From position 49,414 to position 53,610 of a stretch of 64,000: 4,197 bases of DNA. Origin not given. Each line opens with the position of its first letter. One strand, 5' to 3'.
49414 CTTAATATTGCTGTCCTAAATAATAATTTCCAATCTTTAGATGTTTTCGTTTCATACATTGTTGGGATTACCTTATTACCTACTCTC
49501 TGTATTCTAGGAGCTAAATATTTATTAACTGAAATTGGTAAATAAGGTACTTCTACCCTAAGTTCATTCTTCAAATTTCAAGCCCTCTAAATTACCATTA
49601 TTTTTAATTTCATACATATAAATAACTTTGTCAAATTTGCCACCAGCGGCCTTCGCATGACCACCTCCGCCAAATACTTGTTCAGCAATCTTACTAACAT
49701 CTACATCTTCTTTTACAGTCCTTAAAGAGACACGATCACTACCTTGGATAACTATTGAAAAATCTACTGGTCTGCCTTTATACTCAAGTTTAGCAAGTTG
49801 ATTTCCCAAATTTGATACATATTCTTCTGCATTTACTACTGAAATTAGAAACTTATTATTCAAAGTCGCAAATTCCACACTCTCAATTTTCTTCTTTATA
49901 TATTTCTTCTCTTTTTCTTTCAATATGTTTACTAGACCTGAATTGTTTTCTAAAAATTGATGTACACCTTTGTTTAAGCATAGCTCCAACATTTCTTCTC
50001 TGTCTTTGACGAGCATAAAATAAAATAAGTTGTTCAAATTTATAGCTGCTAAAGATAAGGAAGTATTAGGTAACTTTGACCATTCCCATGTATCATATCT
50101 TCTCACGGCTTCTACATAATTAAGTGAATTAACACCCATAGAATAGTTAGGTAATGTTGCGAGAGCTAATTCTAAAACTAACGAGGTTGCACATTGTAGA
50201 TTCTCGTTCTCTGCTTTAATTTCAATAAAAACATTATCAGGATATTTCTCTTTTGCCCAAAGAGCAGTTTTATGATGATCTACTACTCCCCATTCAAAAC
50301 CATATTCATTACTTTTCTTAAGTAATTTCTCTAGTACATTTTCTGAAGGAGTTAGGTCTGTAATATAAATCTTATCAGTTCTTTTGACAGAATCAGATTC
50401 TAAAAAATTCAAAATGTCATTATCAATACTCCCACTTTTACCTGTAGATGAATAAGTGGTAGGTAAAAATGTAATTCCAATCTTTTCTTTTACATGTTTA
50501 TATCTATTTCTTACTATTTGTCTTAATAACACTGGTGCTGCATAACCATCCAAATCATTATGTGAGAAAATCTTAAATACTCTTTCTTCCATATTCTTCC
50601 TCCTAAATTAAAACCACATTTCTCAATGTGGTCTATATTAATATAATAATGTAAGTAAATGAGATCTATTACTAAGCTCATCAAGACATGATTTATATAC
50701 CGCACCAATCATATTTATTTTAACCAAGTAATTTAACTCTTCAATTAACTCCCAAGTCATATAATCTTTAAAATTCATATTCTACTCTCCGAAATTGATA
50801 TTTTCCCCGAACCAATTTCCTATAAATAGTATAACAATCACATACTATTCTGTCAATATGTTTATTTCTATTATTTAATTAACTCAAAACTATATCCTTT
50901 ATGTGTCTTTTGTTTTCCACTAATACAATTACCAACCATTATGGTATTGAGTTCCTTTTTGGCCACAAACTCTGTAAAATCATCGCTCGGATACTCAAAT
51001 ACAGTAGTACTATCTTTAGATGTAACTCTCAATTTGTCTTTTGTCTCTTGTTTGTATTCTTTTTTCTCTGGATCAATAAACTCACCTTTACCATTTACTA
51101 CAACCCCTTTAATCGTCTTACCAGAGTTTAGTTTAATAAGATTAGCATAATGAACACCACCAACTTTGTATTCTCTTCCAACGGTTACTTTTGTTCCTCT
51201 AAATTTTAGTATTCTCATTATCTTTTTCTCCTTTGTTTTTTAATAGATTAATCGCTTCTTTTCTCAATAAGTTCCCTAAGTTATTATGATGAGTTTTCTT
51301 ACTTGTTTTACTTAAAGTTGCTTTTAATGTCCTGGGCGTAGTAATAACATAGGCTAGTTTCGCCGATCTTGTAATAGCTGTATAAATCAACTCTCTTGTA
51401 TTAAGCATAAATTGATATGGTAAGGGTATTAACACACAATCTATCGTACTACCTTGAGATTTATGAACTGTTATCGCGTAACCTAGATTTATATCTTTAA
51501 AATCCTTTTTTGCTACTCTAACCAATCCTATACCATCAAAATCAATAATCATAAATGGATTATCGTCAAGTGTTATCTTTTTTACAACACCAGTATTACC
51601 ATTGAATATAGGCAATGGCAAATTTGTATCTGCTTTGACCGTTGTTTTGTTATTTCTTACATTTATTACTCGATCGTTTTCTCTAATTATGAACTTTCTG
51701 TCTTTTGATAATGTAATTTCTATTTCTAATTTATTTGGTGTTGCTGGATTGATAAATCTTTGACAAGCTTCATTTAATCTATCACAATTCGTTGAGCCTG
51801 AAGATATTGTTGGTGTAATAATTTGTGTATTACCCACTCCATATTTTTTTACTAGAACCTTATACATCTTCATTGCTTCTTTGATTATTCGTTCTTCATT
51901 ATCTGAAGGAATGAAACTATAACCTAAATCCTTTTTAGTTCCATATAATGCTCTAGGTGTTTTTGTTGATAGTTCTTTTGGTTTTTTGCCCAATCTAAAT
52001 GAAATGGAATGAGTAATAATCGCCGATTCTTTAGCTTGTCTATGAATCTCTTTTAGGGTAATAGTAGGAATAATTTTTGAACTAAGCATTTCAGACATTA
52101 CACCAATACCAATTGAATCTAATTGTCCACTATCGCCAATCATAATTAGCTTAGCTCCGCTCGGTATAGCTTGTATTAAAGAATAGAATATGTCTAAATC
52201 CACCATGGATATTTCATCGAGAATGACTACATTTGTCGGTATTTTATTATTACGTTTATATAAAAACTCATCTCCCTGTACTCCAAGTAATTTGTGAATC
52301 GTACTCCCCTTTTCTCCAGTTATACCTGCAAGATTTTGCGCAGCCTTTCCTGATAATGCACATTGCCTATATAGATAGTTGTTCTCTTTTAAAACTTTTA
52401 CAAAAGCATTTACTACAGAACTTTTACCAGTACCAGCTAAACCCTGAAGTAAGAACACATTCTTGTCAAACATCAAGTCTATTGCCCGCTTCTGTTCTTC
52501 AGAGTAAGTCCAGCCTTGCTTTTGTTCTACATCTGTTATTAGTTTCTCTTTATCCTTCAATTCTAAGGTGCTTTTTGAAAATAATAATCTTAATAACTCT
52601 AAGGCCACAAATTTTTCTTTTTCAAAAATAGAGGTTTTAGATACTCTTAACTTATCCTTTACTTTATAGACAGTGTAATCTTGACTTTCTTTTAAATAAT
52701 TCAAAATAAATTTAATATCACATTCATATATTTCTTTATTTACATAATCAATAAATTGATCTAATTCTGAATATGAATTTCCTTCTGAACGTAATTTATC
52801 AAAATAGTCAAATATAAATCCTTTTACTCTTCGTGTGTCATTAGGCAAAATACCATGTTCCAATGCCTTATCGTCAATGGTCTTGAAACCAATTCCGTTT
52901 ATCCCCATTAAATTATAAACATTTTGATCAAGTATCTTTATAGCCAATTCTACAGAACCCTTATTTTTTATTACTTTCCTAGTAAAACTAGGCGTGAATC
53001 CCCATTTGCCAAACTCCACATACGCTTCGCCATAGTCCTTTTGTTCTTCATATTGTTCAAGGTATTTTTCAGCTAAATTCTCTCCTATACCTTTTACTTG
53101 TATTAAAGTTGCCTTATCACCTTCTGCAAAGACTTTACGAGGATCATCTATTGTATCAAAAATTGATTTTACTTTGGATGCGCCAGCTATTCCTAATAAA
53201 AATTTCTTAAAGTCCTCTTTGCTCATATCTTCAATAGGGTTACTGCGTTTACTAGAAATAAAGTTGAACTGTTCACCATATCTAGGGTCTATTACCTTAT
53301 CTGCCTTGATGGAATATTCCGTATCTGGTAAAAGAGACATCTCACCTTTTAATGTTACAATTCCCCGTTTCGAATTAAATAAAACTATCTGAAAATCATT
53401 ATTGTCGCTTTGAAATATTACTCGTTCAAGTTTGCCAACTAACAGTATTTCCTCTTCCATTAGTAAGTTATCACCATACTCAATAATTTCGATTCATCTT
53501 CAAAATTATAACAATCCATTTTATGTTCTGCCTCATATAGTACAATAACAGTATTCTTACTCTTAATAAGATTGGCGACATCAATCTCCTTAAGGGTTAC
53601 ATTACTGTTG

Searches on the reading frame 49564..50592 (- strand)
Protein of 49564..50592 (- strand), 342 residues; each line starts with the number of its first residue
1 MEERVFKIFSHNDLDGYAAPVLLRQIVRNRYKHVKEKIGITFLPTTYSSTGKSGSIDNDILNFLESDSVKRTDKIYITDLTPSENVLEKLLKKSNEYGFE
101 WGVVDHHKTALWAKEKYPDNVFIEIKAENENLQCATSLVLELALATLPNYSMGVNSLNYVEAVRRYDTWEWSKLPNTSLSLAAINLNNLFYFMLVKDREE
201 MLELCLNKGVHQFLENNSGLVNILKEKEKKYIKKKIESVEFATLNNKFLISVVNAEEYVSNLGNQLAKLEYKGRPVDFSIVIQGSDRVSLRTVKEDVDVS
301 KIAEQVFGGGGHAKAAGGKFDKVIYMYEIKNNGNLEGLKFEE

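Call 32: search_protein_families(library=pfam, proteins=[window:49564-50592:-], max_evalue=0.01)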
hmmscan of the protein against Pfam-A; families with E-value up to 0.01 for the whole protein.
window:49564-50592:- (342 aa): 3 families
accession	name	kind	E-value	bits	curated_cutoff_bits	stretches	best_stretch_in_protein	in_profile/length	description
PF02272.25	DHHA1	-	1.3e-06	29.2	25.9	1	270-322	27-85/102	DHHA1 domain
PF01368.27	DHH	-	0.00031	21.5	28.1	1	8-144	4-103/125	DHH family, N-terminal domain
PF12433.14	PV_NSP1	-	0.00034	21.4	25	0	15-82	11-74/82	Parvovirus non-structural protein 1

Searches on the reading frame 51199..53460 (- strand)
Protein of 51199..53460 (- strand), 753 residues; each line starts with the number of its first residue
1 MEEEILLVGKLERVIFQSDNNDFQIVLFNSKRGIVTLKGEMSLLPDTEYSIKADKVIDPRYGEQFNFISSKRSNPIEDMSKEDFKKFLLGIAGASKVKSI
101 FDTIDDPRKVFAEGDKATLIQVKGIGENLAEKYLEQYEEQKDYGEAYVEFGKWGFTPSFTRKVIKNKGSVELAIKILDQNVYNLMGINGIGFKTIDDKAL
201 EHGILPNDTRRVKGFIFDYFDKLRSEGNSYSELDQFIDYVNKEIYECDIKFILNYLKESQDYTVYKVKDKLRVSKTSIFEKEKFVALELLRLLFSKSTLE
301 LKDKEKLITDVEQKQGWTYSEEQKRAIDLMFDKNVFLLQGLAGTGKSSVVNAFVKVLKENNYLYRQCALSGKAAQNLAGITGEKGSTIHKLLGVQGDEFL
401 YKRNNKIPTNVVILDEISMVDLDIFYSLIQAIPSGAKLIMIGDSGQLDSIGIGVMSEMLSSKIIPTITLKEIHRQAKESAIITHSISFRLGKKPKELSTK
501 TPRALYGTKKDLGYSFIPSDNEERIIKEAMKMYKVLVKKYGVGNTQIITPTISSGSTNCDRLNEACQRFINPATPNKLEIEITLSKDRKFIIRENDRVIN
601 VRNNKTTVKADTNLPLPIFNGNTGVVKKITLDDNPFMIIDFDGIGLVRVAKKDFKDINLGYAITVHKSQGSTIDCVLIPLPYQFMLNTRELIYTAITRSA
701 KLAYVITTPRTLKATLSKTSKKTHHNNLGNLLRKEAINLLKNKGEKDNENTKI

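Call 7: search_protein_families(library=phrogs, proteins=[window:51199-53460:-])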
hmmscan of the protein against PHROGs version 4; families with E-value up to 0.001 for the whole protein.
window:51199-53460:- (753 aa): 8 families
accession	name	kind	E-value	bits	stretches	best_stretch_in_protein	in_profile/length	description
phrog_4412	-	DNA, RNA and nucleotide metabolism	1.8e-173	579.7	1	2-735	5-741/743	exonuclease V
phrog_325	-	DNA, RNA and nucleotide metabolism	2.2e-54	186.1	1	266-719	411-879/986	Dda-like helicase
phrog_170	-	other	6.4e-07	30.1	0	302-359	59-117/323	PhoH-like phosphate starvation-inducible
phrog_25411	-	unknown function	2.1e-05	24.4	0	295-360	190-257/627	-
phrog_1967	-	DNA, RNA and nucleotide metabolism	8.6e-05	22.3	0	314-359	148-192/776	DNA helicase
phrog_25471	-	unknown function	0.00013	23.1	0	322-385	6-76/162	-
phrog_168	-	DNA, RNA and nucleotide metabolism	0.0007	20.4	0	332-439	42-134/314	clamp loader of DNA polymerase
phrog_2765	-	other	0.00087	19.2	0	274-349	183-267/443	PhoH-like phosphate starvation-inducible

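Call 8: search_dna_similar(query=window:51199-53460:-, collection=phages, mode=protein, max_rows=15)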
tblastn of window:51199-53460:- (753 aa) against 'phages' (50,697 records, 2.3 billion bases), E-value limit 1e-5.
Records with a match: 735; places in all: 736; records where one place covers at least 80% of the query: 92.
Best place of each record, by identity: <60% 735.
By first word of the organism name: Escherichia 164; Klebsiella 115; Pseudomonas 64; Vibrio 50; Bacillus 41; Shigella 31; Bacteriophage 29; Enterobacter 29; Lactococcus 22; Enterococcus 21; and 43 more.
By host as written in the record: - 118; Escherichia coli 82; Klebsiella pneumoniae 54; Pseudomonas aeruginosa PAO1 21; Pseudomonas aeruginosa 21; Lactococcus lactis 17; Bacillus anthracis Sterne 10; Enterobacter cloacae 10; and 205 more.
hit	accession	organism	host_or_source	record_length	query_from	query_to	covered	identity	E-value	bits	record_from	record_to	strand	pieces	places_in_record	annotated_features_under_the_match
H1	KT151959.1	Brevibacillus phage Sundance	Brevibacillus laterosporus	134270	33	701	89%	32.4%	3e-82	292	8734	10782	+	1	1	putative RecD/TraA family helicase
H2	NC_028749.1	Brevibacillus phage Sundance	Brevibacillus laterosporus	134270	33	701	89%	32.4%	3e-82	292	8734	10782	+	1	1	exonuclease V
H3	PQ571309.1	Thomasclavelia phage TR-TP1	Thomasclavelia ramosa YY17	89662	49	736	91%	31.4%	3e-75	271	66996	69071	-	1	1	exonuclease V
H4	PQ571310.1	Thomasclavelia phage TR-TP2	Thomasclavelia ramosa YY17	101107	49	736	91%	31.4%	3e-75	271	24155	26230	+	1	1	exonuclease V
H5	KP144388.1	Geobacillus virus E3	failed fermentation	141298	33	738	94%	28.4%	2e-59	224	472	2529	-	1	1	RecD/TrA-like helicase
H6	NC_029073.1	Geobacillus virus E3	failed fermentation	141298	33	738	94%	28.4%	2e-59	224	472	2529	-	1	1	exonuclease V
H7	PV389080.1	Mammaliicoccus phage phi127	Mammaliicoccus sciuri Dog127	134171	49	699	86%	30.6%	2e-62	234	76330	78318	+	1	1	exonuclease V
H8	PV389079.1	Mammaliicoccus phage phi116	Mammaliicoccus sciuri Dog116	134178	49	699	86%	30.6%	2e-62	234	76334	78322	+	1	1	exonuclease V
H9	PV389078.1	Mammaliicoccus phage phi36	Mammaliicoccus sciuri Dog036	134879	48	699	87%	30.4%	7e-63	235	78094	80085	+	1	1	exonuclease V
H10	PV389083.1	Mammaliicoccus phage phi6255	Mammaliicoccus sciuri IVB6255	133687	48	699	87%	30.2%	1e-60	228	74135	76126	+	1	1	exonuclease V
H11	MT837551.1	Bacteriophage sp.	human fecal samples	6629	7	706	93%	27.8%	3e-55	212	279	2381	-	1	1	record has no annotation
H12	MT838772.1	Bacteriophage sp.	human fecal samples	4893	3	706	93%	27.5%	6e-51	198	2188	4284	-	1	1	record has no annotation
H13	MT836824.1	Bacteriophage sp.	human fecal samples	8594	9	705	93%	27.7%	4e-57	217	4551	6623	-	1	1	record has no annotation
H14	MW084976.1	Bacillus phage Kirov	Bacillus cereus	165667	30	706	90%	28.4%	6e-38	159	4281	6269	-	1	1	RecD-like DNA helicase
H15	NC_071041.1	Bacillus phage Kirov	Bacillus cereus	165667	30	706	90%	28.4%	6e-38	159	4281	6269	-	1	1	Dda-like helicase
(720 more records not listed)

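Call 14: find_encoding_contigs(protein=window:51199-53460:-, flank=10000, max_places=10)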
Protein window:51199-53460:- (753 aa): 3 contigs read that carry it; 1 place shown.
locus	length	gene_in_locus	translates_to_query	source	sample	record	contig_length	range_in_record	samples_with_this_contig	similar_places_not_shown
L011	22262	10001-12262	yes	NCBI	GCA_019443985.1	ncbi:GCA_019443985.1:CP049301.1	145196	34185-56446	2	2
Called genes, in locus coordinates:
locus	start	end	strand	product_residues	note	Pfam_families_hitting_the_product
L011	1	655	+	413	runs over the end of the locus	PF22823:MrpR_C_cat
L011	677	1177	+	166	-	-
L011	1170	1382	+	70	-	-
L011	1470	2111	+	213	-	PF13238:AAA_18 (faint), PF21448:DNMK (faint)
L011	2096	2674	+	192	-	-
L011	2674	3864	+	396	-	-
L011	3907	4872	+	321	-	PF13479:AAA_24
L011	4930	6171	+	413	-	-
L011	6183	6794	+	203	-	PF26927:Phage_SPbeta_YorH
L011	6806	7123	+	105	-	-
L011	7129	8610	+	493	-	-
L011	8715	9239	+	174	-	-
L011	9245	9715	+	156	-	-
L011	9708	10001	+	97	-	-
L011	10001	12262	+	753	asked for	PF23139:OB_YrrC, PF14490:HHH_RecD2, PF05970:PIF1 (weak), PF13245:AAA_19, PF13604:AAA_30, PF01443:Viral_helicase1 (faint), PF18335:SH3_13, PF13538:UvrD_C_2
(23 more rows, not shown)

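Call 17: find_related_loci(query=window:51199-53460:-, collection=genome_contigs, flank=10000)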
Query window:51199-53460:- (753 aa) in genome_contigs; peptide patterns used: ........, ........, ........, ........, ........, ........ (x = any residue, [..] = any of these).
89 stretches matched a pattern, but none encodes a relative of the query by tblastn (E <= 1e-3).

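Call 18: find_homologous_proteins(query=window:51199-53460:-, max_evalue=1e-30)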
Query window:51199-53460:- (753 aa): 482 proteins with E <= 1e-30 among 8000 candidates; the best 120 are listed.
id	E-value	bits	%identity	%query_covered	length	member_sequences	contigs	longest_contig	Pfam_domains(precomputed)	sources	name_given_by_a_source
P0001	0.0e+0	1657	100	100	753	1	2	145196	PF13538.13,PF05970.21,PF01443.25,PF13604.13,PF13245.13,PF23139.2,PF18335.8,PF14490.12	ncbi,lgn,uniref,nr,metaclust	ncbi:AAA family ATPase [Liquorilactobacillus hordei]|uniref:Exodeoxyribonuclease V subunit alpha n=1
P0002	3.6e-274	930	57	99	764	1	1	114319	PF13538.13,PF01443.25,PF13604.13,PF13245.13,PF23139.2,PF18335.8,PF14490.12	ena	-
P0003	8.3e-272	922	57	98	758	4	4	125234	PF13538.13,PF05970.21,PF01443.25,PF13604.13,PF13245.13,PF23139.2,PF18335.8,PF14490.12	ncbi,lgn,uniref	ncbi:MAG: AAA family ATPase [Liquorilactobacillus hordei]|uniref:AAA family ATPase n=1 Tax=Liquorila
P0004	1.5e-269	914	56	99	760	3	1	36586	PF13538.13,PF01443.25,PF13604.13,PF13245.13,PF23139.2,PF18335.8,PF14490.12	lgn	-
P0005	3.0e-242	824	50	98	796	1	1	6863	PF13538.13,PF01443.25,PF13604.13,PF13245.13,PF23139.2,PF18335.8,PF14490.12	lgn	-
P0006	3.2e-238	811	49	98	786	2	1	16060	PF13538.13,PF13086.13,PF01443.25,PF13604.13,PF13245.13,PF18335.8,PF14490.12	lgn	-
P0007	5.3e-223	761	50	97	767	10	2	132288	PF13538.13,PF14520.13,PF01443.25,PF13604.13,PF13245.13,PF18335.8,PF14490.12,PF07728.21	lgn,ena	-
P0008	3.4e-212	725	47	96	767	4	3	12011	PF13538.13,PF13086.13,PF05970.21,PF14520.13,PF01443.25,PF13604.13,PF13245.13,PF18335.8,PF14490.12,PF07728.21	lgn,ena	-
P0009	2.3e-210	719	45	97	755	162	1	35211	PF13538.13,PF13086.13,PF05970.21,PF14520.13,PF01443.25,PF13604.13,PF13245.13,PF23139.2,PF18335.8,PF14490.12,PF02562.23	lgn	-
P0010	8.1e-208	710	45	98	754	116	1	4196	PF13538.13,PF13086.13,PF05970.21,PF14520.13,PF01443.25,PF13604.13,PF13245.13,PF23139.2,PF18335.8,PF14490.12,PF02562.23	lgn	-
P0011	2.1e-206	706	45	97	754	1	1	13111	PF13538.13,PF13086.13,PF05970.21,PF14520.13,PF01443.25,PF13604.13,PF13245.13,PF23139.2,PF18335.8,PF14490.12,PF02562.23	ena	-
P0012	5.0e-206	704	45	97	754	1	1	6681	PF13086.13,PF01443.25,PF13604.13,PF13245.13,PF23139.2,PF18335.8,PF02562.23,PF13538.13,PF05970.21,PF14520.13,PF14490.12,PF00633.30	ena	-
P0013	7.8e-205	700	45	97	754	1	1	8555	PF13086.13,PF01443.25,PF13604.13,PF13245.13,PF23139.2,PF18335.8,PF02562.23,PF13538.13,PF05970.21,PF14520.13,PF14490.12,PF00633.30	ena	-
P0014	1.9e-204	699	44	98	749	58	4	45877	PF13538.13,PF13086.13,PF05970.21,PF14520.13,PF01443.25,PF13604.13,PF13245.13,PF23139.2,PF18335.8,PF14490.12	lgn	-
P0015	5.7e-204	698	45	97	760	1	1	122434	PF13538.13,PF13086.13,PF05970.21,PF01443.25,PF13604.13,PF13245.13,PF18335.8,PF14490.12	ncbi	ncbi:AAA family ATPase [Lactobacillus sp. AN1001]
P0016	1.8e-203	696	45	97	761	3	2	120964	PF13538.13,PF13086.13,PF05970.21,PF01443.25,PF13604.13,PF13245.13,PF18335.8,PF14490.12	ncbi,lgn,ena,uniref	ncbi:AAA family ATPase [Lactobacillus taiwanensis]|uniref:AAA family ATPase n=1 Tax=Lactobacillus ta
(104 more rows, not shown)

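Call 39: find_encoding_contigs(protein=P0002, flank=10000, max_places=1)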
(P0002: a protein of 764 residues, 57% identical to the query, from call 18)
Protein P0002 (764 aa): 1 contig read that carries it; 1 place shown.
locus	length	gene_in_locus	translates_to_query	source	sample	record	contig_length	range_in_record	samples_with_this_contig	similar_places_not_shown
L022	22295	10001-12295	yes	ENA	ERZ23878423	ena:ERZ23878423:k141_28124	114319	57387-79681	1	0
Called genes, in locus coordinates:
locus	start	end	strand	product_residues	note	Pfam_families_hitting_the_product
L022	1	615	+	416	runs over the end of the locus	PF22823:MrpR_C_cat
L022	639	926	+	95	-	-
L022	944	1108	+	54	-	-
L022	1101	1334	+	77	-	-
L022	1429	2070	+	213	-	-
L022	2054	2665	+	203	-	-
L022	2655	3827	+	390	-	-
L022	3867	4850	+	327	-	PF13479:AAA_24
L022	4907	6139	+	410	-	PF00149:Metallophos, PF12850:Metallophos_2 (weak)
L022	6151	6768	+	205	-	PF26927:Phage_SPbeta_YorH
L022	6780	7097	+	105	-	-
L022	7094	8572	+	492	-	PF03796:DnaB_C (faint)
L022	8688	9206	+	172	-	-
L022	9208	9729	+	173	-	-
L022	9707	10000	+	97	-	-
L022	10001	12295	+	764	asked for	PF23139:OB_YrrC, PF14490:HHH_RecD2, PF01443:Viral_helicase1 (faint), PF13245:AAA_19, PF13604:AAA_30, PF18335:SH3_13, PF13538:UvrD_C_2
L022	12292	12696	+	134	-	-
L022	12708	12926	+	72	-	-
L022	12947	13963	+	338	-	PF02272:DHHA1 (weak)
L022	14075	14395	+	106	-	PF05866:RusA (weak)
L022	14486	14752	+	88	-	-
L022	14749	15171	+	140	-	-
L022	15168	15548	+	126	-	-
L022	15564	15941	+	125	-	-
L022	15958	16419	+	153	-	-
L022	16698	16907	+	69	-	-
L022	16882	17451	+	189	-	-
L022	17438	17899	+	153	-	-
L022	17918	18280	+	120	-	-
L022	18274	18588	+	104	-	PF19157:DUF5839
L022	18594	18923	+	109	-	PF02954:HTH_8 (faint)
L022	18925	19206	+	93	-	-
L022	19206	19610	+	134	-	-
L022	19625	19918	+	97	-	-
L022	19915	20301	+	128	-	-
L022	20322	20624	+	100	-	-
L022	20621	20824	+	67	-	-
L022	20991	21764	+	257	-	PF04973:NMN_transporter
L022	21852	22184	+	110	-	PF05869:Dam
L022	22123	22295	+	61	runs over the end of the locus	-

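Call 40: find_encoding_contigs(protein=P0007, flank=10000, max_places=1)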
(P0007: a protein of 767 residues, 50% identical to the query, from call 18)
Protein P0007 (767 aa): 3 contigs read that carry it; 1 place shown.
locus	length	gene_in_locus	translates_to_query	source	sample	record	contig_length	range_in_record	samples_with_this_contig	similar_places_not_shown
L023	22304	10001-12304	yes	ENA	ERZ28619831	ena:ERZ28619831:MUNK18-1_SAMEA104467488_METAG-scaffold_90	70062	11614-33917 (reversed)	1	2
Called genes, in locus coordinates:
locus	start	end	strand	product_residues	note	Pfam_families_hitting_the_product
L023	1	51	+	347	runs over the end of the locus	PF00589:Phage_integrase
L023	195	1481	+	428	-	PF22823:MrpR_C_cat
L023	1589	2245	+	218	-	-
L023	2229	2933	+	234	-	-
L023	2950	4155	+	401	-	-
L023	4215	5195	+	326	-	PF13479:AAA_24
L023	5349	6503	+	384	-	PF12850:Metallophos_2 (weak)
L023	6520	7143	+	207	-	PF26927:Phage_SPbeta_YorH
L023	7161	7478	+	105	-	-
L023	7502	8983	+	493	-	-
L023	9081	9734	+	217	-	-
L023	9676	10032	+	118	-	-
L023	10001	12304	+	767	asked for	PF14520:HHH_5 (faint), PF14490:HHH_RecD2, PF01443:Viral_helicase1 (faint), PF07728:AAA_5 (faint), PF13245:AAA_19, PF13604:AAA_30, PF18335:SH3_13, PF13538:UvrD_C_2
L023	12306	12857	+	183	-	-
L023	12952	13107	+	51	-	-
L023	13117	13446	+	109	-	-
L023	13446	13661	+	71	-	-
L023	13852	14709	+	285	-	PF04973:NMN_transporter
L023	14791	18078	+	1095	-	PF03477:ATP-cone, PF13597:NRDD, PF05204:Hom_end (weak), PF14528:LAGLIDADG_3 (weak), PF13597:NRDD, PF01228:Gly_radical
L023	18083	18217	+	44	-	-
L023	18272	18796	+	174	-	PF13353:Fer4_12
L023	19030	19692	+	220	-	-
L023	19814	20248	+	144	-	-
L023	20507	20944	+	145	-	-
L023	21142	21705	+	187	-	PF01476:LysM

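Call 49: search_protein_families(library=pfam, proteins=[L023:195-1481:+, L022:1-615:+, L022:9208-9729:+, L023:9081-9734:+], max_evalue=0.05)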
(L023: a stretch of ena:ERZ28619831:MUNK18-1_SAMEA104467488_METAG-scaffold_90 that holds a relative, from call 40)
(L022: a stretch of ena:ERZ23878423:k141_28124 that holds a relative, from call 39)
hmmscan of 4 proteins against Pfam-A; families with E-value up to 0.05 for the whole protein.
L023:195-1481:+ (428 aa): 2 families
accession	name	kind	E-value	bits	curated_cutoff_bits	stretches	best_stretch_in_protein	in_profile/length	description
PF22822.1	MrpR_N_CB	-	0.00029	21.9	27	1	91-169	2-72/79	MrpR, N-terminal core-binding domain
PF00589.27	Phage_integrase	-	0.0099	16.1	27.1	1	247-368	39-142/172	Phage integrase family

L022:1-615:+ (204 aa): 0 families

L022:9208-9729:+ (173 aa): 1 family
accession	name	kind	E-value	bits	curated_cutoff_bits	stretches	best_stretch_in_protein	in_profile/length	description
PF17788.7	HypF_C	-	0.0022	19.1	23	0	79-115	24-60/99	HypF Kae1-like domain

L023:9081-9734:+ (217 aa): 1 family
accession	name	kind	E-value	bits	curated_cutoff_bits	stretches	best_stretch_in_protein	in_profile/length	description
PF12728.13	HTH_17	-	0.031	15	27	0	153-185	8-37/51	Helix-turn-helix domain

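Call 75: find_encoding_contigs(protein=P0016, flank=10000, max_places=1)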
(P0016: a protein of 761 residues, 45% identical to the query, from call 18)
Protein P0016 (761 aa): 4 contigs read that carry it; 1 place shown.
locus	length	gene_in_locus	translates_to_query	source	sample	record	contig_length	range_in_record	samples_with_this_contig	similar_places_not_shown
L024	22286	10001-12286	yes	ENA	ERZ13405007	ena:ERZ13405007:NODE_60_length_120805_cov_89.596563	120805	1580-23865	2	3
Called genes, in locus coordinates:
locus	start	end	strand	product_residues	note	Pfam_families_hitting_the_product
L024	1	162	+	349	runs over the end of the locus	PF00589:Phage_integrase (weak)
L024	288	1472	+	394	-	-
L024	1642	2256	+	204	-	PF13238:AAA_18 (faint)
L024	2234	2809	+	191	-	-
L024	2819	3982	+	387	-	-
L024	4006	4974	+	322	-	PF13479:AAA_24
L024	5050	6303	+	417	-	PF00149:Metallophos (weak), PF12850:Metallophos_2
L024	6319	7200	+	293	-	PF26927:Phage_SPbeta_YorH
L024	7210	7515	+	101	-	-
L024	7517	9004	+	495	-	PF03796:DnaB_C (weak)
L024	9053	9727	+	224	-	-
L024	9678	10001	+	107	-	-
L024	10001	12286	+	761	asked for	PF14490:HHH_RecD2, PF05970:PIF1 (weak), PF13086:AAA_11 (faint), PF13604:AAA_30, PF01443:Viral_helicase1 (faint), PF13245:AAA_19, PF18335:SH3_13, PF13538:UvrD_C_2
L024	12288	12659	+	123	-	-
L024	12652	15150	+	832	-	PF13671:AAA_33, PF00149:Metallophos, PF09511:RNA_lig_T4_1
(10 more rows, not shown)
